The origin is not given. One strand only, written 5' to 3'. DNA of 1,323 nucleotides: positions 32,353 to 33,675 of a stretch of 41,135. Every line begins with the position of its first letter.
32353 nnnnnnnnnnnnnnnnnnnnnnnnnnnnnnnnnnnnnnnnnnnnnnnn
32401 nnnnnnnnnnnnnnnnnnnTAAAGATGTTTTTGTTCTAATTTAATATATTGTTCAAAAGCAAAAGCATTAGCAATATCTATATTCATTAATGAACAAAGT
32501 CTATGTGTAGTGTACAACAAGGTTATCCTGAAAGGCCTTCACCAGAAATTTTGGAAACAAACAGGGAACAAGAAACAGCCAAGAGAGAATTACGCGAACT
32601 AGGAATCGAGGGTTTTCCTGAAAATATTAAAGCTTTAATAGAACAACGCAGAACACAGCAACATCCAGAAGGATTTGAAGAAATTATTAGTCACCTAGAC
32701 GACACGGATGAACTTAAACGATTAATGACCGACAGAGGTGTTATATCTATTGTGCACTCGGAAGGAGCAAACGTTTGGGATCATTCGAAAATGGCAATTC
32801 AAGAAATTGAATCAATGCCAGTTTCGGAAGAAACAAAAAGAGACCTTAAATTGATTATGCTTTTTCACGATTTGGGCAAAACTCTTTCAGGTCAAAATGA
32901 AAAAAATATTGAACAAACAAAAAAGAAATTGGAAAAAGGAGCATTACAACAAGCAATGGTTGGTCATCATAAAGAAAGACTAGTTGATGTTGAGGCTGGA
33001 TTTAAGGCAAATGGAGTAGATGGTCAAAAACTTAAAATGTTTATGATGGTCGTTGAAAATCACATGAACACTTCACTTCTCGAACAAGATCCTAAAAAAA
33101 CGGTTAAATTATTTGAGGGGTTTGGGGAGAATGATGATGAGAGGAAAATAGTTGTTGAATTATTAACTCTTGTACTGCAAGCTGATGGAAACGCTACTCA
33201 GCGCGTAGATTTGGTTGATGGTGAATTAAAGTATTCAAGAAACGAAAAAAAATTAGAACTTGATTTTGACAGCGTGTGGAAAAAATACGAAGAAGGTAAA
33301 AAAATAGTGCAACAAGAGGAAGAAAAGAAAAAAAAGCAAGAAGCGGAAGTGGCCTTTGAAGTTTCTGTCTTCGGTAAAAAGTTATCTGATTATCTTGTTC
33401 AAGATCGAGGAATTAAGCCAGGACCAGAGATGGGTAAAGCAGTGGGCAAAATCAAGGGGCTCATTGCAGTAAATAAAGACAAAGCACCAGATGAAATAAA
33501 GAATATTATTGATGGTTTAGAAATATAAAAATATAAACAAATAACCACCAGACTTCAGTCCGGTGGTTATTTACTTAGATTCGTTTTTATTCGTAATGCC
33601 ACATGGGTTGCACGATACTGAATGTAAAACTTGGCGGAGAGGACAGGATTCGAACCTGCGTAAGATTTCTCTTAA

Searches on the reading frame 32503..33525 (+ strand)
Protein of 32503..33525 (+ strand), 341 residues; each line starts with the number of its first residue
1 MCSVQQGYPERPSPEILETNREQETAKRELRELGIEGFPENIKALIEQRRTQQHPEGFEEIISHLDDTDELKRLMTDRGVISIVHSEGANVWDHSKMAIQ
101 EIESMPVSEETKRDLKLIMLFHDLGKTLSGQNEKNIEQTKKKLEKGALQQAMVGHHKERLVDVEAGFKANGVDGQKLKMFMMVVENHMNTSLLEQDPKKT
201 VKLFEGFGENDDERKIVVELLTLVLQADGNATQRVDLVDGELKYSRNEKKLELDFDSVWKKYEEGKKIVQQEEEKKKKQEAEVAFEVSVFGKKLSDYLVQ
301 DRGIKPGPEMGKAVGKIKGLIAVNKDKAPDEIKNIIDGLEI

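Call 4: search_protein_families(library=pfam, proteins=[window:32503-33525:+], max_evalue=0.1)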
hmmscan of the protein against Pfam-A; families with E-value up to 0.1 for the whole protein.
window:32503-33525:+ (341 aa): 2 families
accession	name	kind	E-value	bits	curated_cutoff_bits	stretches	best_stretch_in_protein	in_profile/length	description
PF01966.28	HD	-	0.0056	17.4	22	1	103-192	20-90/116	HD domain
PF00702.32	Hydrolase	-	0.063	14.1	26.4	0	19-66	121-168/191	haloacid dehalogenase-like hydrolase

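Call 5: search_protein_families(library=padloc, proteins=[window:32503-33525:+], max_evalue=0.1)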
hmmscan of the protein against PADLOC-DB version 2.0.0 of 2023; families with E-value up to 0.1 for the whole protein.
window:32503-33525:+ (341 aa): 3 families
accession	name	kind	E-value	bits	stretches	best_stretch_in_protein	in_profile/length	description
PDLC01254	Cas3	-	0.00035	18.8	1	59-127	7-45/164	CAS-I; effector_G3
PDLC01759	Cas3b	-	0.00042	17.2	1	85-271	6-145/711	-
PDLC02058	Cas10d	-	0.016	12.1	1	221-280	89-149/441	-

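Call 6: search_protein_families(library=ncbifam, proteins=[window:32503-33525:+], max_evalue=0.1)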
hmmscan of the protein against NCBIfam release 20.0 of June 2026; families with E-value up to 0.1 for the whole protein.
window:32503-33525:+ (341 aa): 1 family
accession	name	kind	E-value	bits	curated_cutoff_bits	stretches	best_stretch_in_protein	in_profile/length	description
TIGR00277.1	HDIG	domain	0.007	16.2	27.6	1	88-141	2-51/84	HDIG domain-containing metalloprotein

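Call 12: find_homologous_proteins(query=window:32503-33525:+, max_evalue=0.001)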
Query window:32503-33525:+ (341 aa): 56 proteins with E <= 0.001 among 2601 candidates.
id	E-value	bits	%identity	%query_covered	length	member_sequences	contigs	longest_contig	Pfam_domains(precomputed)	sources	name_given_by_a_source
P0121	2.5e-216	735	100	100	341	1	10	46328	-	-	-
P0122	2.4e-167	574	79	97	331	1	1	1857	-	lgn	-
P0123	2.7e-166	570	76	100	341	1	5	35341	-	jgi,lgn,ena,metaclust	metaclust:\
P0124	1.6e-164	565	77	100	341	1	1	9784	-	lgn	-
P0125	1.8e-150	518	71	100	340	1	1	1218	-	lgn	-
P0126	1.8e-148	512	70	97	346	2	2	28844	-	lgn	-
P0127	5.2e-146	504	72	94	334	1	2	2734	-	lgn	-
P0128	2.1e-138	479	68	98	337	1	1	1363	-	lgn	-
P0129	3.9e-136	471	68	98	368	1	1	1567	-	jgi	-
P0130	8.6e-135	467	67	91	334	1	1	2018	-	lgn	-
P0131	2.2e-133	462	65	99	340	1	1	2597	-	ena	-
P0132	8.1e-129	447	63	95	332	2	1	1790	-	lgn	-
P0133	4.3e-126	438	63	94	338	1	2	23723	-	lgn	-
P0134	2.5e-123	429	61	94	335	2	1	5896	-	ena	-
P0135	4.1e-122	425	58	96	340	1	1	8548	PF01966.29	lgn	-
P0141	5.9e-110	385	57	94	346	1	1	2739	PF01966.29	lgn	-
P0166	1.4e-78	282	45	90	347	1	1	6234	PF01966.29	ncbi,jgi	-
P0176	6.4e-50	188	42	70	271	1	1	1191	PF01966.29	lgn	-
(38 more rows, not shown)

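Call 15: find_related_loci(query=A1, collection=genome_contigs, flank=10000)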
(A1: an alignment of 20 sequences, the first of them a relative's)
Query A1 (341 aa) in genome_contigs; peptide patterns used: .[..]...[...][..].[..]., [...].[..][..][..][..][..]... (x = any residue, [..] = any of these).
26 stretches matched a pattern; 11 encode a relative of the query (tblastn E <= 1e-3); 11 distinct loci.
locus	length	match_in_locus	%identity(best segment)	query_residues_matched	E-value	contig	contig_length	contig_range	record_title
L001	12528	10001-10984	50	12-341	3e-106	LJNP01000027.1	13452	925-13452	MAG: Parcubacteria bacterium SG8_24 WOR_8-12_4549, whole genome shotgun sequence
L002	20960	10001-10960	51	23-341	2e-104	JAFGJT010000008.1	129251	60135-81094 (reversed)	MAG: Candidatus Peregrinibacteria bacterium isolate Zod_Metabat.293 k87_5134842, whole genome shotgun sequence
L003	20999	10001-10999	48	9-341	2e-95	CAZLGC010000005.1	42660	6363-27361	MAG TPA_asm: uncultured Candidatus Saccharibacteria bacterium isolate binchicken_co334_89 genome assembly, contig: NODE_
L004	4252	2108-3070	48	9-337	2e-91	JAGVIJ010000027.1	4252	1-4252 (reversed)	MAG: bacterium isolate DeMMO1_11 c_000000020383, whole genome shotgun sequence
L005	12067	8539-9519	45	11-336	5e-90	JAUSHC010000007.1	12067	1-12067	MAG: bacterium isolate E14_metabat.bin.167 E14_k141_1174988, whole genome shotgun sequence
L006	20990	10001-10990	38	9-341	7e-72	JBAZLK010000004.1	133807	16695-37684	MAG: Patescibacteria group bacterium isolate SO_2017_LW4_167 scaffold_410_c1_LW137-91_2017, whole genome shotgun sequenc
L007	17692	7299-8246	39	26-341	6e-72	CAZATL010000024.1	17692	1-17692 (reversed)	MAG TPA_asm: uncultured Gammaproteobacteria bacterium isolate SRP286056_co3_61 genome assembly, contig: NODE_3141_length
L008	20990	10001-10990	39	9-341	4e-72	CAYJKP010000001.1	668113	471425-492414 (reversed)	MAG TPA_asm: uncultured Gammaproteobacteria bacterium isolate ERP124720_co1_115 genome assembly, contig: NODE_11_length_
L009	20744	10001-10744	44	20-266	6e-63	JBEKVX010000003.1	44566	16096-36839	MAG: Candidatus Staskawiczbacteria bacterium isolate SPRUCE 614 SPRUCE_614_3, whole genome shotgun sequence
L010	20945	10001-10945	29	18-262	2e-33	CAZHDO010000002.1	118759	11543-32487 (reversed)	MAG TPA_asm: uncultured Candidatus Saccharibacteria bacterium isolate SRP284006_co1_584 genome assembly, contig: NODE_15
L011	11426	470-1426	56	19-337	2e-117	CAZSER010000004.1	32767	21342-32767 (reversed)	MAG TPA_asm: uncultured Gammaproteobacteria bacterium isolate SRP263991_co6_643 genome assembly, contig: NODE_993_length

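Call 17: find_encoding_contigs(protein=P0123, flank=6000, max_places=4)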
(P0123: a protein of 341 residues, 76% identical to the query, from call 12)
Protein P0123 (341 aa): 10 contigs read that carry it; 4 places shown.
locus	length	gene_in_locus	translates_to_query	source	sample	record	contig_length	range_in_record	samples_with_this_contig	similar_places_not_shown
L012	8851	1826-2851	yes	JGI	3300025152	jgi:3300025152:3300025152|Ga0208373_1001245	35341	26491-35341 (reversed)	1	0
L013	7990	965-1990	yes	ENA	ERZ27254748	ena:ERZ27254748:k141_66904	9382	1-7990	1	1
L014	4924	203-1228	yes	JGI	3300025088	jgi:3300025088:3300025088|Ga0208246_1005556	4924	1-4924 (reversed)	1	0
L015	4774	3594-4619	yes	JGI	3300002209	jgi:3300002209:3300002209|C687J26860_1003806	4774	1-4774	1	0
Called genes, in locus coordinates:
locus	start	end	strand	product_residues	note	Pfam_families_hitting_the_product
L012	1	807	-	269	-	?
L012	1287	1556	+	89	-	-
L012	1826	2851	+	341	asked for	-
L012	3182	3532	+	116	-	PF01242:PTPS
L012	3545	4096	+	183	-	PF01227:GTP_cyclohydroI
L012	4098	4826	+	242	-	PF01728:FtsJ (weak), PF05175:MTS (weak), PF13489:Methyltransf_23, PF06325:PrmA, PF13847:Methyltransf_31, PF08241:Methyltransf_11, PF08242:Methyltransf_12, PF13649:Methyltransf_25, +1 more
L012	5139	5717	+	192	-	PF00300:His_Phos_1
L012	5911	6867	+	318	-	PF01699:Na_Ca_ex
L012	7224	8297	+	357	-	PF06977:SdiA-regulated (weak), PF13449:Phytase-like (weak)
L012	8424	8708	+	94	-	PF01016:Ribosomal_L27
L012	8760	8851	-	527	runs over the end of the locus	PF06418:CTP_synth_N, PF00117:GATase, PF07722:Peptidase_C26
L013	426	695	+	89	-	-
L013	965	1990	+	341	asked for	-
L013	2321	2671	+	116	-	PF01242:PTPS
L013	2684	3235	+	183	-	PF01227:GTP_cyclohydroI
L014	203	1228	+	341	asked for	-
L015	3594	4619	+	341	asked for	-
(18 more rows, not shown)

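Call 18: find_encoding_contigs(protein=P0126, flank=6000, max_places=3)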
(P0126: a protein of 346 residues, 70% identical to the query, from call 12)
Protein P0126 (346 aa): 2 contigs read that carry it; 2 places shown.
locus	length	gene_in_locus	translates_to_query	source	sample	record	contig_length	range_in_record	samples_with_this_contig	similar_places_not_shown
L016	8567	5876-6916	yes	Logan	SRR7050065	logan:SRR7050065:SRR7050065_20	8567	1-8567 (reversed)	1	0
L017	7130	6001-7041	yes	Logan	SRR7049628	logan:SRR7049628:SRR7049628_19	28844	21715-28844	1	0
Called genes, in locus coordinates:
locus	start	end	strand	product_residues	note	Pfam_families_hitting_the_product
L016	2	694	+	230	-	?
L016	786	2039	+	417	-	PF01018:GTP1_OBG, PF00009:GTP_EFTU (faint), PF00025:Arf (weak), PF01926:MMR_HSR1, PF02421:FeoB_N, PF10662:PduV-EutP (faint), PF09269:DUF1967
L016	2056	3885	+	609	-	PF13522:GATase_6, PF13537:GATase_7, PF01380:SIS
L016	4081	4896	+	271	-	PF02517:Rce1-like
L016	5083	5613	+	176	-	-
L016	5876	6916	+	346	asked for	-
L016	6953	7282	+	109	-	PF03013:Pyr_excise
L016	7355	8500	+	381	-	-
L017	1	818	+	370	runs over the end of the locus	PF23473:LysM3_LYK4_5 (faint), PF01476:LysM, PF23446:LysM1_NFP_LYK (faint), PF01476:LysM, PF05257:CHAP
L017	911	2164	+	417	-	PF01018:GTP1_OBG, PF00009:GTP_EFTU (faint), PF00025:Arf (weak), PF01926:MMR_HSR1, PF02421:FeoB_N, PF10662:PduV-EutP (faint), PF09269:DUF1967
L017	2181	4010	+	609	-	PF13522:GATase_6, PF13537:GATase_7, PF01380:SIS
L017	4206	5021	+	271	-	PF02517:Rce1-like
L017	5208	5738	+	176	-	-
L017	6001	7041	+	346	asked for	-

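Call 25: find_related_loci(query=A1, collection=viral_contigs, flank=8000)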
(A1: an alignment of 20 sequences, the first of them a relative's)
Query A1 (341 aa) in viral_contigs; peptide patterns used: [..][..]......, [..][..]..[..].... (x = any residue, [..] = any of these).
71 stretches matched a pattern, but none encodes a relative of the query by tblastn (E <= 1e-3).

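Call 32: search_solved_structures(query=A1, max_evalue=1, show_alignments=2)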
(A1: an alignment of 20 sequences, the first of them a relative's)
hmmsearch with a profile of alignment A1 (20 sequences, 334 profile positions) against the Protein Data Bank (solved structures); distinct sequences matched with E-value up to 1: 2.
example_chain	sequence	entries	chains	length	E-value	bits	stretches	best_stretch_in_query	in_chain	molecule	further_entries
9jih_A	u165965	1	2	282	0.11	14.5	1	230-306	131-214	Arf-GAP with SH3 domain, ANK repeat and PH domain-containing protein 3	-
9eho_W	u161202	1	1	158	0.68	11.9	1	254-330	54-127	Large ribosomal subunit protein eL24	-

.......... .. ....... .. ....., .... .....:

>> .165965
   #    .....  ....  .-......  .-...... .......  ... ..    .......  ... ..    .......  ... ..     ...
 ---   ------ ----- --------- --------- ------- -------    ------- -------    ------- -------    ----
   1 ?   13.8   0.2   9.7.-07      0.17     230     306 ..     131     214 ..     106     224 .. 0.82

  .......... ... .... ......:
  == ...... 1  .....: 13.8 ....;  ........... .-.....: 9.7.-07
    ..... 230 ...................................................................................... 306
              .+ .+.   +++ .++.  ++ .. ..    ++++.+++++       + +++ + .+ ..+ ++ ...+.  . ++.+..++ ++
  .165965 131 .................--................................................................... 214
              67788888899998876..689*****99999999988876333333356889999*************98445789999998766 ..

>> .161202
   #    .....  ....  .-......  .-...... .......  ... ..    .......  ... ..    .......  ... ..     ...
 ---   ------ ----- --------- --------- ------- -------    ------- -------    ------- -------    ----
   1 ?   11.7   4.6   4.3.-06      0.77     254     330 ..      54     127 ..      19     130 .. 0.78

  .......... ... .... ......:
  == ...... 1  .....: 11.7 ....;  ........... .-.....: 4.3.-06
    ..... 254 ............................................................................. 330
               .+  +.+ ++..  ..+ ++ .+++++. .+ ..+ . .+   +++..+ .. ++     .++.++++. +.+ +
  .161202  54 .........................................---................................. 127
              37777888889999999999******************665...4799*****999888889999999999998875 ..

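Call 36: find_encoding_contigs(protein=P0124, flank=8000, max_places=2)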
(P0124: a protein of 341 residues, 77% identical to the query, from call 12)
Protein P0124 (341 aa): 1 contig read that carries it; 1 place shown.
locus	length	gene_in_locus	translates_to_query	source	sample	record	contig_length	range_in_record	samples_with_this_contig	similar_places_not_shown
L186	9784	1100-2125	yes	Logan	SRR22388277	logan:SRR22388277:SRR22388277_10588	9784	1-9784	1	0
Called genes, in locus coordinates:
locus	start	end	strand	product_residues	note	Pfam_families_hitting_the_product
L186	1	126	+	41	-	?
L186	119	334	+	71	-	PF07927:HicA_toxin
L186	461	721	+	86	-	-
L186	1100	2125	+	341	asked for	-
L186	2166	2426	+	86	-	-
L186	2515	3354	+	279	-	PF14023:Bestrophin-like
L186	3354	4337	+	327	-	-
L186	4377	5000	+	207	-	PF13485:Peptidase_MA_2 (faint)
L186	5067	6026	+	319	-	PF01699:Na_Ca_ex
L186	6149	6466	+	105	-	-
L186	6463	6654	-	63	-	-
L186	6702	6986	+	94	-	-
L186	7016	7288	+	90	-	-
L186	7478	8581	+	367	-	-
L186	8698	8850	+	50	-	-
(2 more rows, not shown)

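Call 43: predict_structure(alignment_id=A1)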
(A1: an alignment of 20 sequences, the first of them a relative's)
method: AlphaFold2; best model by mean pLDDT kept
length: 341 residues; sequences in the alignment: 20
mean_pLDDT: 93.1   pTM: 0.82
mean pLDDT of the five models: 93.1, 92.6, 92.2, 91.0, 90.4
residues with pLDDT >= 90: 309; 70-90: 15; 50-70: 9; < 50: 8
segments of 3 or more residues with pLDDT < 50: 1-8
pLDDT, mean of each block of 10 residues (from residue 1): 46 68 96 96 97 95 96 97 96 98 97 98 95 95 97 96 98 97 96 94 95 97 97 97 95 95 97 94 92 94 91 92 92 91 77
secondary structure, 60 per line:
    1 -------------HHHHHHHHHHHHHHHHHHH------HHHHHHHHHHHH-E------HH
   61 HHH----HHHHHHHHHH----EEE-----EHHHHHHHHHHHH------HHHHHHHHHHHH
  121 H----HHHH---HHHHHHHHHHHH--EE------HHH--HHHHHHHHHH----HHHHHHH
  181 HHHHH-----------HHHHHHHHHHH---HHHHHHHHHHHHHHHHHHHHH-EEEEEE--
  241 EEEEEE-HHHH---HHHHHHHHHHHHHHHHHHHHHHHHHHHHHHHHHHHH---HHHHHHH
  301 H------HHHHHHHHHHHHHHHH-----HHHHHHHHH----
elements in order: H14-32 H39-50 H59-63 H68-77 E82-84 H91-102 H109-121 H126-129 H133-144 H160-169 H174-185 H197-207 H211-231 E233-238 E241-246 H248-251 H255-290 H294-301 H308-323 H329-337

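Call 47: fold_search(model_id=the predicted structure, library=pdb)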
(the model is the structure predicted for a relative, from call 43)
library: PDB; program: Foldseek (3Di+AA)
matches with E <= 10: 221; with E <= 0.001: 0
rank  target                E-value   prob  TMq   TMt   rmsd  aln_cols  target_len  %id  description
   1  3wfo_A                9.6e-02  0.91  0.32  0.27  12.6       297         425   14  tRNA processing enzyme (apo form 1) (released 2014-01-01)
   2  3wfo_B                1.0e-01  0.92  0.33  0.27  11.6       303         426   12  tRNA processing enzyme (apo form 1) (released 2014-01-01)
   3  5ao4_B                1.3e-01  0.47  0.23  0.19  15.8       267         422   13  Crystal structure of in vitro phosphorylated human SAMHD1 (amino acid residues 115-626) bound to GTP (released 2015-10-14)
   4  3wfq_F                1.7e-01  0.89  0.26  0.22   9.8       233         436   15  tRNA processing enzyme complex 1 (released 2014-01-01)
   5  4bzc_A                1.8e-01  0.63  0.21  0.16  13.7       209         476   14  Crystal structure of the tetrameric dGTP-bound wild type SAMHD1 catalytic core (released 2013-10-23)
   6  3wfo_C                2.1e-01  0.85  0.29  0.24   9.9       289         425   14  tRNA processing enzyme (apo form 1) (released 2014-01-01)
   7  4bzc_C                2.1e-01  0.60  0.21  0.16  14.2       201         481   15  Crystal structure of the tetrameric dGTP-bound wild type SAMHD1 catalytic core (released 2013-10-23)
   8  3wfp_B                2.3e-01  0.99  0.32  0.25   5.4       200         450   14  tRNA processing enzyme (apo form 2) (released 2014-01-01)
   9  3wfp_A                2.4e-01  0.96  0.30  0.23   6.7       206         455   15  tRNA processing enzyme (apo form 2) (released 2014-01-01)
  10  3wfp_E                2.5e-01  0.97  0.31  0.26   5.8       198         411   16  tRNA processing enzyme (apo form 2) (released 2014-01-01)
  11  4zwe_A                2.5e-01  0.54  0.21  0.16  14.7       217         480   13  Crystal structure of the dGTP-bound catalytic core of SAMHD1 T592V mutant (released 2015-09-02)
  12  4tpm_A                2.7e-01  0.85  0.24  0.27   7.8       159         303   11  Crystal structure of 2-(3-alkoxy-1-azetidinyl) quinolines as PDE10A Inhibitors (released 2014-12-17)
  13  5znl_A                2.9e-01  0.84  0.23  0.24   8.6       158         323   11  Crystal structure of PDE10A catalytic domain complexed with LHB-6 (released 2019-02-20)
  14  5axq_B                3.3e-01  0.77  0.23  0.25   8.2       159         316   11  Crystal structure of the catalytic domain of PDE10A complexed with highly potent and brain-penetrant PDE10A Inhibitor  (released 2015-11-11)
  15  4rxp_A                3.3e-01  0.30  0.20  0.15  17.9       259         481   14  The structure of GTP-dATP-bound SAMHD1 (released 2015-03-11)
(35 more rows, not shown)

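Call 50: find_encoding_contigs(protein=P0122, flank=3000, max_places=2)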
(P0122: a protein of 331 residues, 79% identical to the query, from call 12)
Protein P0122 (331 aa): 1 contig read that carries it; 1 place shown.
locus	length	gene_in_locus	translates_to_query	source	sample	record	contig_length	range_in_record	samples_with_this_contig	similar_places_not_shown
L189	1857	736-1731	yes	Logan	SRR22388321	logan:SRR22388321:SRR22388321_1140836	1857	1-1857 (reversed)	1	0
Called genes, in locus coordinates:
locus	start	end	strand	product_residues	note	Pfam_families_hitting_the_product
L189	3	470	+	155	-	?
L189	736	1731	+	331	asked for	-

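Call 62: search_protein_families(library=phrogs, proteins=[window:32503-33525:+], max_evalue=0.01)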
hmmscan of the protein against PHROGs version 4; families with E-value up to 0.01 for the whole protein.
window:32503-33525:+ (341 aa): 1 family
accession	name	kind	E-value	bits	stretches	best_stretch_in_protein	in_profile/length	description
phrog_6931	-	unknown function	0.00028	21.2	1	79-139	25-82/343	-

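Call 67: search_protein_representatives(alignment_id=A1)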
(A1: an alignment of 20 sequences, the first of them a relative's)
Query: 20 sequences, 334 profile positions. Proteins with E-value up to 0.001 (for the whole library): 77; up to 1e-10: 54; up to 1e-30: 37. The best 77 are listed.
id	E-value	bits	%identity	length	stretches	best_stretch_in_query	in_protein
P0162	5.0e-133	459.4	-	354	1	20-334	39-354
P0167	2.0e-122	424.6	-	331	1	6-332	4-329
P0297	3.1e-121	420.7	-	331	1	7-333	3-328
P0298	3.4e-118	410.7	-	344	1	8-329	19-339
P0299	1.3e-110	385.8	-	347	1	11-333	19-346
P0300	1.2e-104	366.2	-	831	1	10-331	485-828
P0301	3.3e-99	348.2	-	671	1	13-333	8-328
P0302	3.8e-99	348.0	-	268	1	9-261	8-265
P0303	3.7e-96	338.2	-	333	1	12-332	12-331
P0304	1.5e-90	319.8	-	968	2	10-331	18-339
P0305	5.4e-80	285.1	-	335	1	20-329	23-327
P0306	3.8e-78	279.0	-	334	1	12-332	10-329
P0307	1.3e-76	274.0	-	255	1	15-264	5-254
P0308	4.4e-75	268.9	-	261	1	11-257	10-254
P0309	1.4e-68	247.6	-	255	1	11-262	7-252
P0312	2.3e-64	233.7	-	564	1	12-279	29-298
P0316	2.4e-55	204.1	-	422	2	70-324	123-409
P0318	1.1e-53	198.6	-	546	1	12-279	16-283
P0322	5.5e-50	186.4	-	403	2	14-237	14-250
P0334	5.0e-29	117.5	-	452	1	17-283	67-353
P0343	8.5e-16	74.1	-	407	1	62-254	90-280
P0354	4.3e-07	45.4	-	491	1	34-126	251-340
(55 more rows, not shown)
